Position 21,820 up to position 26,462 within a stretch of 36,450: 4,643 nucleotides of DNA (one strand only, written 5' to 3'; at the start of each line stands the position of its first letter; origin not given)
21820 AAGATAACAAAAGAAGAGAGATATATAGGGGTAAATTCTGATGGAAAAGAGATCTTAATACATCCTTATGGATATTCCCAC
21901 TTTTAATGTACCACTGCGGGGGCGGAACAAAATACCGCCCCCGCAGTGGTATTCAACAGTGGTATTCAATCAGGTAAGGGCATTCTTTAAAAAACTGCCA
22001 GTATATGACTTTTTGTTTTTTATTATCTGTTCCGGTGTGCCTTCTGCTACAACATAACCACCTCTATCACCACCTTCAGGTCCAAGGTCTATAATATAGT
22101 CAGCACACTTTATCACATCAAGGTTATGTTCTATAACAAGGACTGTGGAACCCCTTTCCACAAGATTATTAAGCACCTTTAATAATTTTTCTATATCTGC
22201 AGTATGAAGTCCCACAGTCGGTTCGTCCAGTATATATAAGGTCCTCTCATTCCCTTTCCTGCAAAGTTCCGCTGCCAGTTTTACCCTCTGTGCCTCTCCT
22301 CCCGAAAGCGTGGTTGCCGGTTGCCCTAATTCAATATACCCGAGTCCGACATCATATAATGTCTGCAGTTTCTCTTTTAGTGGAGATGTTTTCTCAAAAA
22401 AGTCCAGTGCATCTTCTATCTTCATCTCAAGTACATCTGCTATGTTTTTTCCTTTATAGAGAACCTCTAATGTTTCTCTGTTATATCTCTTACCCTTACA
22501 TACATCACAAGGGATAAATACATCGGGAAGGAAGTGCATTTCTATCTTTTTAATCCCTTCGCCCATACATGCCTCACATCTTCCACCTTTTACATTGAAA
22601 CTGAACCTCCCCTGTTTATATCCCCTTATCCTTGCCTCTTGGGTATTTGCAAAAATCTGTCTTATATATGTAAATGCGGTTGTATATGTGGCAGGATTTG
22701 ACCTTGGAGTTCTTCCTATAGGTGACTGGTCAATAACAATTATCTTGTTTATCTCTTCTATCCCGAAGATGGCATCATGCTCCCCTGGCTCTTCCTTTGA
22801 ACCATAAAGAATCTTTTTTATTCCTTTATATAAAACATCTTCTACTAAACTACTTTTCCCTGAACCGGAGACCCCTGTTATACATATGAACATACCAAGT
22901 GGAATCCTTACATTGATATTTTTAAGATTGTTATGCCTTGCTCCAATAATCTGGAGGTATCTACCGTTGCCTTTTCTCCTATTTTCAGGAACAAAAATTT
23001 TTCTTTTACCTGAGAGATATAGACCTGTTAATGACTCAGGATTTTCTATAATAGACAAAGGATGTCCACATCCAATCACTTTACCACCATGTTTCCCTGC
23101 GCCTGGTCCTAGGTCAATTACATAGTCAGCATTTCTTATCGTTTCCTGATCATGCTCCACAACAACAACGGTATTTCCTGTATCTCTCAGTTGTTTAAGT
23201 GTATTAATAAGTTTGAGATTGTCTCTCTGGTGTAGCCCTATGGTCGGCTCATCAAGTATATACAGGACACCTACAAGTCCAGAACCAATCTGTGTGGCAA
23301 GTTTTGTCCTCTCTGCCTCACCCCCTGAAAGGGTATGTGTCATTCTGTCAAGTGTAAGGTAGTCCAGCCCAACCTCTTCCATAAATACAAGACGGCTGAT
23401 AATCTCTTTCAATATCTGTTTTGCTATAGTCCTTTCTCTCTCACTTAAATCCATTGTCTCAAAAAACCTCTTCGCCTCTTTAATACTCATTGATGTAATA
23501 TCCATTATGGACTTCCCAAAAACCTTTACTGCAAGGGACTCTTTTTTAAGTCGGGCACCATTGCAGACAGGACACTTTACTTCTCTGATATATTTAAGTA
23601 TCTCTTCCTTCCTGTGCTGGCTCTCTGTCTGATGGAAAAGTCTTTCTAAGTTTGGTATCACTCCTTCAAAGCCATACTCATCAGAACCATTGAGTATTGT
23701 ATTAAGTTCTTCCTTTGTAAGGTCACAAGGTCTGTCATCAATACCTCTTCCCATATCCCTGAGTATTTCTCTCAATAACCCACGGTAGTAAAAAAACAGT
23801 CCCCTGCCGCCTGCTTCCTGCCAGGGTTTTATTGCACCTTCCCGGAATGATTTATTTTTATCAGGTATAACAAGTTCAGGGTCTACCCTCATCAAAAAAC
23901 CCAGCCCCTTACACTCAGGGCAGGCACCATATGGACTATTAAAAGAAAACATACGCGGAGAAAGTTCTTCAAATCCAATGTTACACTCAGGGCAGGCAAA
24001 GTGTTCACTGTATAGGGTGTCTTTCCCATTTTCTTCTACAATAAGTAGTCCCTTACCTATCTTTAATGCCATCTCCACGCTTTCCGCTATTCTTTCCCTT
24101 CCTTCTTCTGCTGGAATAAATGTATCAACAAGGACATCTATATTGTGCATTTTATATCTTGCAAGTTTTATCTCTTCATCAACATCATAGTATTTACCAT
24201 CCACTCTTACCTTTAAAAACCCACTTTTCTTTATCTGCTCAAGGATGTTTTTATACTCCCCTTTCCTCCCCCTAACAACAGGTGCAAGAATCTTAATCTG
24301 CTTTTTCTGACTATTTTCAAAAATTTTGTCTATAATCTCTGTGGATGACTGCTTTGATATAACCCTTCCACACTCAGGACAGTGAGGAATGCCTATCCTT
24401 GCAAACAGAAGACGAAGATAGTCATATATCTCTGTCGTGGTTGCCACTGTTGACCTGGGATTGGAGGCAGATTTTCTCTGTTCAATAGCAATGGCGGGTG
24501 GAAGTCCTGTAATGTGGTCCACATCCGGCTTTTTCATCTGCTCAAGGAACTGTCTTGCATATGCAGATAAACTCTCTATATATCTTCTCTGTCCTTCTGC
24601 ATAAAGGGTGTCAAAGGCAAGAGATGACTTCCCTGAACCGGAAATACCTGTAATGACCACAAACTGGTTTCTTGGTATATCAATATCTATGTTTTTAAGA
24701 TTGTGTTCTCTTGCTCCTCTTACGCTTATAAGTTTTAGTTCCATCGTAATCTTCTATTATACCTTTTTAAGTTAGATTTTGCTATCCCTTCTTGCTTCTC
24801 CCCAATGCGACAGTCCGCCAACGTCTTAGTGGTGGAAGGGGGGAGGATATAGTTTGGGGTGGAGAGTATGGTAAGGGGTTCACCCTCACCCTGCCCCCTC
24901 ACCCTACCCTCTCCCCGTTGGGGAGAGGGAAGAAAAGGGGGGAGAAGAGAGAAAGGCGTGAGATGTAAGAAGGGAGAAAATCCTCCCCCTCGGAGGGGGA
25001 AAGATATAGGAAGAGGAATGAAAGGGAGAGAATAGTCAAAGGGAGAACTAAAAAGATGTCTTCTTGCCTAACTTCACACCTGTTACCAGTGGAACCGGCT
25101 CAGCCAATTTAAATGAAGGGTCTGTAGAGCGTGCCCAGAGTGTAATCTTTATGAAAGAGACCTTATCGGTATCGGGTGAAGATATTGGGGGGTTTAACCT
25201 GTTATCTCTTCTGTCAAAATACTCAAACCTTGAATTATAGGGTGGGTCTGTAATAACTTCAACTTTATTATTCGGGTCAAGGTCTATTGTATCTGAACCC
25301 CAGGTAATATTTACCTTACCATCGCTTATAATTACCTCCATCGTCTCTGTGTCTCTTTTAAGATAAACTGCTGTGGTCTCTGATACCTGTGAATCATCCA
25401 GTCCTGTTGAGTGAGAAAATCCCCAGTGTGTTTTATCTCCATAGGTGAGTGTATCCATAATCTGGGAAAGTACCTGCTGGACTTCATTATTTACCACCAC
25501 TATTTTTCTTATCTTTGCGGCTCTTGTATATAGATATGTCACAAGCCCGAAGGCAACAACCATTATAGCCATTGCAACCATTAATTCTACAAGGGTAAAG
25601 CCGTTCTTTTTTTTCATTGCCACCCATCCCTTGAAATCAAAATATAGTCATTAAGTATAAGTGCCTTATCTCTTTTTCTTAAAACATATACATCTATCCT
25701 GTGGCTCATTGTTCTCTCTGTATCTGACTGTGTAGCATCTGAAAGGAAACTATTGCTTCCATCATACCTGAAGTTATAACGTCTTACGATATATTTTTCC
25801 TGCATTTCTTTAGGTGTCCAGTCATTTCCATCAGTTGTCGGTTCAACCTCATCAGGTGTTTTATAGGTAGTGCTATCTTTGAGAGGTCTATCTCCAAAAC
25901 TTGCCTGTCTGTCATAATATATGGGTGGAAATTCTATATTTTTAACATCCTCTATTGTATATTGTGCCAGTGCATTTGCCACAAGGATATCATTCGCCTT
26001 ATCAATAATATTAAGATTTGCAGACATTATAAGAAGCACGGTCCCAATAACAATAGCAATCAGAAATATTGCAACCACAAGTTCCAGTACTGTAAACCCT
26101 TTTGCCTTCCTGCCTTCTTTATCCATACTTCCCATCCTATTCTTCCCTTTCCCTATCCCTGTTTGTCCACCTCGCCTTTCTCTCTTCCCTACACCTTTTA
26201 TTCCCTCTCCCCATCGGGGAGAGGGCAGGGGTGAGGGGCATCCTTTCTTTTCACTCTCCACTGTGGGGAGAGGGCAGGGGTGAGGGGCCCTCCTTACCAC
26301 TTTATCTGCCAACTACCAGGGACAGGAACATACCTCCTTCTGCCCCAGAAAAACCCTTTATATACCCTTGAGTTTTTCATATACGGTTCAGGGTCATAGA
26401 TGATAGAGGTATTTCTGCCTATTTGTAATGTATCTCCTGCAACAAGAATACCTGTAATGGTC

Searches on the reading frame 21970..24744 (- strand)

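Call 12: search_protein_families(library=pfam, proteins=[window:21970-24744:-], max_evalue=0.001)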
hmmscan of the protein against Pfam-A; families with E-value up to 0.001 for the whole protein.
window:21970-24744:- (924 aa): 13 families
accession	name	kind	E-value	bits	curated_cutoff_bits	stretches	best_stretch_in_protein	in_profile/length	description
PF17760.6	UvrA_inter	-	9.2e-37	125.7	23.3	1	132-239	1-108/109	UvrA interaction domain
PF00005.33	ABC_tran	-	1.1e-20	75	25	1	779-843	79-136/137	ABC transporter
PF17755.6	UvrA_DNA-bind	-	9.3e-20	71.4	23.2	1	288-382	1-108/110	UvrA DNA-binding domain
PF02463.25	SMC_N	-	1.5e-13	51.1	40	0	791-886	135-210/220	RecF/RecN/SMC N terminal domain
PF20703.3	nSTAND1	-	5.2e-08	33.4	27.1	0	12-50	19-57/379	Novel STAND NTPase 1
PF13191.12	AAA_16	-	1.9e-07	32.2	32.6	0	24-70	22-73/167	AAA ATPase domain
PF13304.12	AAA_21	-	4.5e-07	30.7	27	0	809-870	234-295/304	AAA domain, putative AbiEii toxin, Type IV TA system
PF13555.12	AAA_29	-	7.6e-07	29.2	27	0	18-42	14-38/61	P-loop containing region of AAA domain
PF20720.3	nSTAND3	-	1.2e-05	25.5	27.2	0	25-48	16-39/155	Novel STAND NTPase 3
PF06745.19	ATPase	-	2.2e-05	24.4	26.6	0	612-644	14-46/231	KaiC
PF13238.12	AAA_18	-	0.00027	21.8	29.4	0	620-636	1-17/128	AAA domain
PF13173.12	AAA_14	-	0.00029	21.3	27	0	619-657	4-44/129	AAA domain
PF03193.22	RsgA_GTPase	-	0.00033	21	30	0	4-43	85-123/174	RsgA GTPase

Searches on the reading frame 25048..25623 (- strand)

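Call 12: search_protein_families(library=pfam, proteins=[window:25048-25623:-], max_evalue=0.001)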
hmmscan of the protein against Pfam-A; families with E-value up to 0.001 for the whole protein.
window:25048-25623:- (191 aa): 1 family
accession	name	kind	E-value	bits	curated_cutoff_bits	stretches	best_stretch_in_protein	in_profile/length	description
PF07963.17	N_methyl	-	8e-09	35.1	21.2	1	3-28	1-26/27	Prokaryotic N-terminal methylation motif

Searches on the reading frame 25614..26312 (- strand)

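Call 12: search_protein_families(library=pfam, proteins=[window:25614-26312:-], max_evalue=0.001)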
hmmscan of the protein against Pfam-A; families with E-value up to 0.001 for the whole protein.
window:25614-26312:- (232 aa): 1 family
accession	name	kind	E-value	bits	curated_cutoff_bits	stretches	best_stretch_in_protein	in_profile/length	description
PF07963.17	N_methyl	-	1.5e-05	24.8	21.2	1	68-92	2-26/27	Prokaryotic N-terminal methylation motif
